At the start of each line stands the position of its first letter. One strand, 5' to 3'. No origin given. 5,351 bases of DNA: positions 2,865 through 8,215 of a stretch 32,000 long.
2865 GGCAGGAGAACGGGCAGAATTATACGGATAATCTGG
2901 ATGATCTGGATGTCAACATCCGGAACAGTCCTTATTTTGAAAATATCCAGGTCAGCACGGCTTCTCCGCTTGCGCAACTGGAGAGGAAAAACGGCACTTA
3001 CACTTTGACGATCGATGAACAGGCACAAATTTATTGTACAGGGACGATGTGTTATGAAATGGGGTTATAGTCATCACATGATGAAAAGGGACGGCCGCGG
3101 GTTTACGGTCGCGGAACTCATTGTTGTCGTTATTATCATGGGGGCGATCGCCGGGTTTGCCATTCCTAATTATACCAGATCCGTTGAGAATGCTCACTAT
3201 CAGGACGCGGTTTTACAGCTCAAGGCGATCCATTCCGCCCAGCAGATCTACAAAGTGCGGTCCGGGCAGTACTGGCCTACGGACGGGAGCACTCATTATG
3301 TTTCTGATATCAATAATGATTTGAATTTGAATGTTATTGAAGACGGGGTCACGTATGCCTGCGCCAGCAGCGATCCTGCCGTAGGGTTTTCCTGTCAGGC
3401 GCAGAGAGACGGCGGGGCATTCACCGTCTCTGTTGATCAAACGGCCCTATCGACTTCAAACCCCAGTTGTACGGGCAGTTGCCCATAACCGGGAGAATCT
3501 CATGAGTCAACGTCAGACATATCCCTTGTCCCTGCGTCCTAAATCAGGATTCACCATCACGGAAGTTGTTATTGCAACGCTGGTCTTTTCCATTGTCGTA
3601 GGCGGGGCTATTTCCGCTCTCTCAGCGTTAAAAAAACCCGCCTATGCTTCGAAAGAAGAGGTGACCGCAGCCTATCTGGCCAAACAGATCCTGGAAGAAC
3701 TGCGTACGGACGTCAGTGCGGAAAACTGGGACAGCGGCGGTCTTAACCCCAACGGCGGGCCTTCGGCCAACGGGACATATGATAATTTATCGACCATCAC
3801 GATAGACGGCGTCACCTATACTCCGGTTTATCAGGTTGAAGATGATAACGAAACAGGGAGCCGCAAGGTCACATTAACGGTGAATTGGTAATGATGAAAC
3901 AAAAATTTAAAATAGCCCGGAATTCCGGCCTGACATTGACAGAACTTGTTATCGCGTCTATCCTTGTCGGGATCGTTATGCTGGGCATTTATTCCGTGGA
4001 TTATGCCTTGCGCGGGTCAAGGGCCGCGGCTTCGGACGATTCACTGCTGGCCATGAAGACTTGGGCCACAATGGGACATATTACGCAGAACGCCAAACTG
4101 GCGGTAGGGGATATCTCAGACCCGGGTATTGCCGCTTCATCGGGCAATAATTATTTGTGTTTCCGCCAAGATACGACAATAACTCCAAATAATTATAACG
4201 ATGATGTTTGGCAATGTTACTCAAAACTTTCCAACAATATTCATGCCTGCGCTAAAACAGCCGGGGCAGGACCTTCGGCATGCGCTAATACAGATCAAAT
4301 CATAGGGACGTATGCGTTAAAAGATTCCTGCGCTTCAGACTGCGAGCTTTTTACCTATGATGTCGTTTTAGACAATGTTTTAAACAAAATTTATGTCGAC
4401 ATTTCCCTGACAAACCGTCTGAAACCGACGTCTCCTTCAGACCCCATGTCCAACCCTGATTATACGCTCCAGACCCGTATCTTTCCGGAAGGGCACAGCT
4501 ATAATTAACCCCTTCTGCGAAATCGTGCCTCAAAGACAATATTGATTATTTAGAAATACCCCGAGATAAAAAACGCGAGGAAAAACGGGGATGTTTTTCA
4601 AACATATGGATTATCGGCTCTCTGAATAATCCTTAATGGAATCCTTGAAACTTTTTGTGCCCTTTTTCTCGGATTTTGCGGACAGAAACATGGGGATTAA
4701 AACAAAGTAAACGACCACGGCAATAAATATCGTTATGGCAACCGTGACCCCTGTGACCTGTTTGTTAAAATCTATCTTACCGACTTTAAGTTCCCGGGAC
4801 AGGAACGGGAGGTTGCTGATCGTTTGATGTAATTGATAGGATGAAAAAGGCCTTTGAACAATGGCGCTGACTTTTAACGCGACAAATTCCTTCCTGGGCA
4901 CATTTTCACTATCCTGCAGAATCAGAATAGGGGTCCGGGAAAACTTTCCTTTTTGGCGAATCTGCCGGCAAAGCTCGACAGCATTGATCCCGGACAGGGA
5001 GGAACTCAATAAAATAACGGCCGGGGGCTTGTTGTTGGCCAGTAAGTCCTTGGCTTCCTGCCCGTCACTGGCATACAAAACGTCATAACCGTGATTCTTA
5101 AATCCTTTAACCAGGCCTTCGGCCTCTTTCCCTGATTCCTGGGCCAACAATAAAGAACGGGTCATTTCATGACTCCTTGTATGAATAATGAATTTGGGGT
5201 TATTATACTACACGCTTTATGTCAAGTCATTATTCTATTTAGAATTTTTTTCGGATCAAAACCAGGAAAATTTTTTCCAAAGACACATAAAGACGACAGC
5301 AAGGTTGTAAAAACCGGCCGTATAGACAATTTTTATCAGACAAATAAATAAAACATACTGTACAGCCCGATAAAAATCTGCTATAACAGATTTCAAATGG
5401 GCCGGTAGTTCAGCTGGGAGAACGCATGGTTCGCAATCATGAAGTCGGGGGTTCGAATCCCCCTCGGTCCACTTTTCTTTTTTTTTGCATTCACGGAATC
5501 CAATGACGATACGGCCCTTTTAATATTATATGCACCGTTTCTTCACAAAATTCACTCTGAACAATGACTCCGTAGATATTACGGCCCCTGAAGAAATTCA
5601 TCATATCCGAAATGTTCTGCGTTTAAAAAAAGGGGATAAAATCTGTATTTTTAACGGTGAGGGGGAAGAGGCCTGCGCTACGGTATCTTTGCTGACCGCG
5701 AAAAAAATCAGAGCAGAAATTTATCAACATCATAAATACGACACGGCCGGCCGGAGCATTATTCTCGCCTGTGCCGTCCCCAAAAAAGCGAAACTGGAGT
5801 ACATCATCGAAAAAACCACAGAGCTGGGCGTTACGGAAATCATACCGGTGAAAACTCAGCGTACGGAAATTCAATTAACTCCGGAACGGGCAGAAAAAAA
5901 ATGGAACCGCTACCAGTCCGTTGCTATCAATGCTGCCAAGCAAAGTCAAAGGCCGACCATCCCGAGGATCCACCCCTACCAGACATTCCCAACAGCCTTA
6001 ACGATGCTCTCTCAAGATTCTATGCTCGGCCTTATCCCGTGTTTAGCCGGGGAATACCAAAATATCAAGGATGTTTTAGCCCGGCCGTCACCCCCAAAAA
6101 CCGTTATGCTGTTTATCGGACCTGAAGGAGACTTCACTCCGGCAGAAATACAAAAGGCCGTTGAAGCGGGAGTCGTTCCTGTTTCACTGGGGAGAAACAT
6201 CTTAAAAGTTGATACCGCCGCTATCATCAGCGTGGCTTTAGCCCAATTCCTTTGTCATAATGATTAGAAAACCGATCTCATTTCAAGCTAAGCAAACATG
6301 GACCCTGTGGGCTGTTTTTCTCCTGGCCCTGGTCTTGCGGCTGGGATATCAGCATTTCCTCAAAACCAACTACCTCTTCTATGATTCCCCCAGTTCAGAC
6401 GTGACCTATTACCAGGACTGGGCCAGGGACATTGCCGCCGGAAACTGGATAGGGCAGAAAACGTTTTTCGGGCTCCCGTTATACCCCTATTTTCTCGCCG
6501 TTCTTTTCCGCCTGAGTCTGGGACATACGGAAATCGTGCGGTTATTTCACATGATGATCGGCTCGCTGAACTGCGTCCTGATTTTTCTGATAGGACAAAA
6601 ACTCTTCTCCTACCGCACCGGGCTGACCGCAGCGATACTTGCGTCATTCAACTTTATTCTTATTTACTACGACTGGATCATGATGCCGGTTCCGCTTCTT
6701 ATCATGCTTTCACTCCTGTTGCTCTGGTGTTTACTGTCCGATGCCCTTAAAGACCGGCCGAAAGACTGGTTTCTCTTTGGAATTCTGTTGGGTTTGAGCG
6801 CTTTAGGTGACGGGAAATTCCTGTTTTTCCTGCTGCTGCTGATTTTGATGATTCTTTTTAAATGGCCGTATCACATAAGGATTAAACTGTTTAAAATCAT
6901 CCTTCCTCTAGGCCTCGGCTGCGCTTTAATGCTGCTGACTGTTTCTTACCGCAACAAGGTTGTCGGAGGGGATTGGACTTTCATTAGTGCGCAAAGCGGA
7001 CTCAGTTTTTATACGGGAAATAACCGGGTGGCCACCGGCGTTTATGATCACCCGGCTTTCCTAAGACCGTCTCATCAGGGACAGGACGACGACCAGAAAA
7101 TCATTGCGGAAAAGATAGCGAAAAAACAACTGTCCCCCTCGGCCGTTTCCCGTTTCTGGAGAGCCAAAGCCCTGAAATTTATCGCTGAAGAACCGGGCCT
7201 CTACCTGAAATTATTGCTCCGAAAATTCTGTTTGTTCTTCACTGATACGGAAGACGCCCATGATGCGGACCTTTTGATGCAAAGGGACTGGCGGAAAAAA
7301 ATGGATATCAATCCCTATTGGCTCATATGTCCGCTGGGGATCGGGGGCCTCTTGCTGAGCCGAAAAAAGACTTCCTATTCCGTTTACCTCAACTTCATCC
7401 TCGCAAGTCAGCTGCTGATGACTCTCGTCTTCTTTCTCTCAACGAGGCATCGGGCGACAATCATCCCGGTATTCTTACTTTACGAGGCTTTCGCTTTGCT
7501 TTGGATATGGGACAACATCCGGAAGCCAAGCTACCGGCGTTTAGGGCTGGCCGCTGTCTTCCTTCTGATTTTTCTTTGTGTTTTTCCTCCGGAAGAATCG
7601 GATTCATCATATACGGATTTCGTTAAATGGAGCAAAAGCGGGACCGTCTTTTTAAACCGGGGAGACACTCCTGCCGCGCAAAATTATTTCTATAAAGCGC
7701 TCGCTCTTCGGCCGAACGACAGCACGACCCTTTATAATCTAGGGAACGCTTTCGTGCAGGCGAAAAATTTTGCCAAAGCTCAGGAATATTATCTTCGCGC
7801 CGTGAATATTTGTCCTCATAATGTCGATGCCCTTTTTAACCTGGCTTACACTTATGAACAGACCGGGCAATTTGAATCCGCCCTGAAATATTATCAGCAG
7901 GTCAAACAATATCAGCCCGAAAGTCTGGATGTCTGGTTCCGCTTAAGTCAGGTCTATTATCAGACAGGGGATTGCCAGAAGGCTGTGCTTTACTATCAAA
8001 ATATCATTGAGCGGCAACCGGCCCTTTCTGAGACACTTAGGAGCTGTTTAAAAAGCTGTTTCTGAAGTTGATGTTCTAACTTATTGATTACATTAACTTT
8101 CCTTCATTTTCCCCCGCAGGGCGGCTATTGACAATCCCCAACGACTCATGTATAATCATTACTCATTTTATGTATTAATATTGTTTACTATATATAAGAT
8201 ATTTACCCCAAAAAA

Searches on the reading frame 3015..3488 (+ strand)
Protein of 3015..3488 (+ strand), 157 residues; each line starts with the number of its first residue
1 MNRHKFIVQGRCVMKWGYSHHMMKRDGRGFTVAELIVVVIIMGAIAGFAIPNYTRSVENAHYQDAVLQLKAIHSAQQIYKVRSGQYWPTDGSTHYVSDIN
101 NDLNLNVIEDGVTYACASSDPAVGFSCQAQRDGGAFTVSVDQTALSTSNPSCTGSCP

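Call 7: search_protein_families(library=pfam, proteins=[window:3015-3488:+], max_evalue=0.01)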
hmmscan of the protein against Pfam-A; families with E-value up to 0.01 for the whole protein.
window:3015-3488:+ (157 aa): 2 families
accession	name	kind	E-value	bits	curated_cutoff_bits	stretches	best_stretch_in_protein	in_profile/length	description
PF07963.17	N_methyl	-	0.0014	18.6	21.2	1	28-49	5-26/27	Prokaryotic N-terminal methylation motif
PF16732.10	ComP_DUS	-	0.0084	17.4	27.3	0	51-131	1-74/87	Type IV minor pilin ComP, DNA uptake sequence receptor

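Call 51: search_protein_families(library=ncbifam, proteins=[window:3015-3488:+], max_evalue=0.001)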
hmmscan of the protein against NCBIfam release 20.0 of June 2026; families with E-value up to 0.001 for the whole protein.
window:3015-3488:+ (157 aa): 4 families
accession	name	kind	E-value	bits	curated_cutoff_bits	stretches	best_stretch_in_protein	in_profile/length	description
TIGR01710.1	typeII_sec_gspG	equivalog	1.8e-11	44.2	88.85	1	28-89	1-61/134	type II secretion system major pseudopilin GspG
NF041775.1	typeIV_PilA_Myxo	equivalog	2.2e-08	34.3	400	1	27-79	10-62/214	type IV pilin protein PilA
NF007862.0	PRK10574.1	equivalog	2.5e-05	24.4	138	1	27-92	4-69/145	prepilin peptidase-dependent pilin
TIGR01708.2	typeII_sec_gspH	equivalog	0.00018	21.6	80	1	28-77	2-51/169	type II secretion system minor pseudopilin GspH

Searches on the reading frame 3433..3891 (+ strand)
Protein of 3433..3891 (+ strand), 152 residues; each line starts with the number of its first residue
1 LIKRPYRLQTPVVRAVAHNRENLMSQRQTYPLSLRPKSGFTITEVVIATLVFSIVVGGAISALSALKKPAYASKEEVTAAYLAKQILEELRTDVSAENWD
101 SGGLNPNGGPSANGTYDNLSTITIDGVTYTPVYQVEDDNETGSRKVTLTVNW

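Call 7: search_protein_families(library=pfam, proteins=[window:3433-3891:+], max_evalue=0.01)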
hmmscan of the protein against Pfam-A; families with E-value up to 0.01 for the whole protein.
window:3433-3891:+ (152 aa): 1 family
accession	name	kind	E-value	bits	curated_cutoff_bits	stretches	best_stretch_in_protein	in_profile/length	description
PF07963.17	N_methyl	-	5.4e-05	23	21.2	1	35-60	2-27/27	Prokaryotic N-terminal methylation motif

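Call 51: search_protein_families(library=ncbifam, proteins=[window:3433-3891:+], max_evalue=0.001)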
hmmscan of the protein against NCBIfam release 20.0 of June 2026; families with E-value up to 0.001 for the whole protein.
window:3433-3891:+ (152 aa): 1 family
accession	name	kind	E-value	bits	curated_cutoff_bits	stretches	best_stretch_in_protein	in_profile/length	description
TIGR02523.1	type_IV_pilV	equivalog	2.7e-05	24.7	52.2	1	38-96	2-60/139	type IV pilus modification protein PilV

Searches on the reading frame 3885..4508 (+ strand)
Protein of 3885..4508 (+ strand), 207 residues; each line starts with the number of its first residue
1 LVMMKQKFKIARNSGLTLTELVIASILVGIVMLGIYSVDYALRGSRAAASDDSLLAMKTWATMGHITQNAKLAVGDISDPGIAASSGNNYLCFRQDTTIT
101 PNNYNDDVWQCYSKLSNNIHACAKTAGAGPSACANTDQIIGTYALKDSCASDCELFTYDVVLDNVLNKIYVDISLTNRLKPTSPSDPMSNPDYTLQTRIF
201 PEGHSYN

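Call 7: search_protein_families(library=pfam, proteins=[window:3885-4508:+], max_evalue=0.01)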
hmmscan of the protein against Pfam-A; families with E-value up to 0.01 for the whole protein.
window:3885-4508:+ (207 aa): 1 family
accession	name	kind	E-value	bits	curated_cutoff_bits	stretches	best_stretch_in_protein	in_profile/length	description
PF07963.17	N_methyl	-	0.00021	21.2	21.2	1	12-36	3-27/27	Prokaryotic N-terminal methylation motif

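Call 51: search_protein_families(library=ncbifam, proteins=[window:3885-4508:+], max_evalue=0.001)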
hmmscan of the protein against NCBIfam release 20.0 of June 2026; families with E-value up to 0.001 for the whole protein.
window:3885-4508:+ (207 aa): 0 families

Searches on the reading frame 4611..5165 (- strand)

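Call 7: search_protein_families(library=pfam, proteins=[window:4611-5165:-], max_evalue=0.01)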
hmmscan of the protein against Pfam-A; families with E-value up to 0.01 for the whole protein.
window:4611-5165:- (184 aa): 2 families
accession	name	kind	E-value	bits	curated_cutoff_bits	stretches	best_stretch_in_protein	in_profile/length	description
PF00072.30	Response_reg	-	1.1e-08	35.6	30.2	1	11-116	7-110/111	Response regulator receiver domain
PF03709.21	OKR_DC_1_N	-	0.00068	20.3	29.3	1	12-92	3-81/111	Orn/Lys/Arg decarboxylase, N-terminal domain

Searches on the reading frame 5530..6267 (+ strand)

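Call 34: search_protein_families(library=pfam, proteins=[window:5530-6267:+], max_evalue=0.001)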
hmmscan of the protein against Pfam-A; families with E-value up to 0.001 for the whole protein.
window:5530-6267:+ (245 aa): 2 families
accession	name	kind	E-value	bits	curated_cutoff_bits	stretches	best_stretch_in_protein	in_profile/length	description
PF04452.19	Methyltrans_RNA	-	1.6e-43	148.6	23.9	1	76-238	6-164/165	RNA methyltransferase domain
PF20260.4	PUA_4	-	1.3e-13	51.3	23.9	1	18-64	2-47/48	RNA methyltransferase PUA domain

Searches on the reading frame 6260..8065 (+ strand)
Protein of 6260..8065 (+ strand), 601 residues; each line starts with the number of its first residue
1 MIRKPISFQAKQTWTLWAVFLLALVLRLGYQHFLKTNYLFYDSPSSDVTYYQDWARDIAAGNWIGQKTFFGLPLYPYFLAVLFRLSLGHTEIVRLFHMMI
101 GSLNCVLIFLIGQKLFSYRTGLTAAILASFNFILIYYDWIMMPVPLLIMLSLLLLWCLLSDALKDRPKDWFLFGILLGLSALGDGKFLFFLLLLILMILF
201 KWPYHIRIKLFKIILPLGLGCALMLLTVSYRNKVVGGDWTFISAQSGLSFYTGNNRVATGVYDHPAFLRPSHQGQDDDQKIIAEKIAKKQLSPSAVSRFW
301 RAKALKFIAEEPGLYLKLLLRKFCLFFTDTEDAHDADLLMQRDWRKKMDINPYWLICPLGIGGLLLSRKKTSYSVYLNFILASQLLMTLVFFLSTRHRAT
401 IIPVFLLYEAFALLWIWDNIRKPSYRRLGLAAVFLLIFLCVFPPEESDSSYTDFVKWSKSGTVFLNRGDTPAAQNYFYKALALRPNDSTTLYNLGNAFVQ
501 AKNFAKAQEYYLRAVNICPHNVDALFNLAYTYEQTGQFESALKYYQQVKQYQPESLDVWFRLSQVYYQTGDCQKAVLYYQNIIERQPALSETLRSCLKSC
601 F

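Call 34: search_protein_families(library=pfam, proteins=[window:6260-8065:+], max_evalue=0.001)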
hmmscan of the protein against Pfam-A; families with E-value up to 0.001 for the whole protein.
window:6260-8065:+ (601 aa): 21 families
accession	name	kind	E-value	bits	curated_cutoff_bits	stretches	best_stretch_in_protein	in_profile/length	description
PF07719.23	TPR_2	-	5.6e-23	79.6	27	2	523-554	2-33/34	Tetratricopeptide repeat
PF00515.34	TPR_1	-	3.2e-22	77.8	27.8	2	523-554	2-33/34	Tetratricopeptide repeat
PF13181.12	TPR_8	-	7.6e-21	72.9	25.7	2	523-554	2-33/34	Tetratricopeptide repeat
PF13424.12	TPR_12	-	1.5e-20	73.6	30.1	3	489-548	4-71/77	Tetratricopeptide repeat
PF13432.12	TPR_16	-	9.1e-17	61.6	32.7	2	461-520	4-63/65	Tetratricopeptide repeat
PF13428.12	TPR_14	-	1.9e-15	56.3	23.5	2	523-564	2-43/44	Tetratricopeptide repeat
PF14559.12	TPR_19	-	3.2e-15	56.6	25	2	536-587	5-56/68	Tetratricopeptide repeat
PF13174.12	TPR_6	-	7.9e-15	54.8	26.3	1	523-555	1-33/33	Tetratricopeptide repeat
PF13414.12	TPR_11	-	2.2e-14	53.3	26.8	2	495-536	1-42/42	TPR repeat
PF13431.12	TPR_17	-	5.9e-14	51.5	24.4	1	510-542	1-33/34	Tetratricopeptide repeat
PF13176.12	TPR_7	-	6.3e-14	51.2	27.9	1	524-548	1-25/36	Tetratricopeptide repeat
PF13231.12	PMT_2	-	5.3e-11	43.4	26.1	1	73-226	4-155/160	Dolichyl-phosphate-mannose-protein mannosyltransferase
PF23914.1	TPR_CcmH_CycH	-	4.2e-10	40.1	42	1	452-554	48-153/158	Cytochrome c-type biogenesis protein H TPR domain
PF13371.12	TPR_9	-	8.7e-10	38.9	35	1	530-588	3-61/73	Tetratricopeptide repeat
PF13374.12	TPR_10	-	3.6e-08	33.6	27.5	0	527-548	7-28/42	Tetratricopeptide repeat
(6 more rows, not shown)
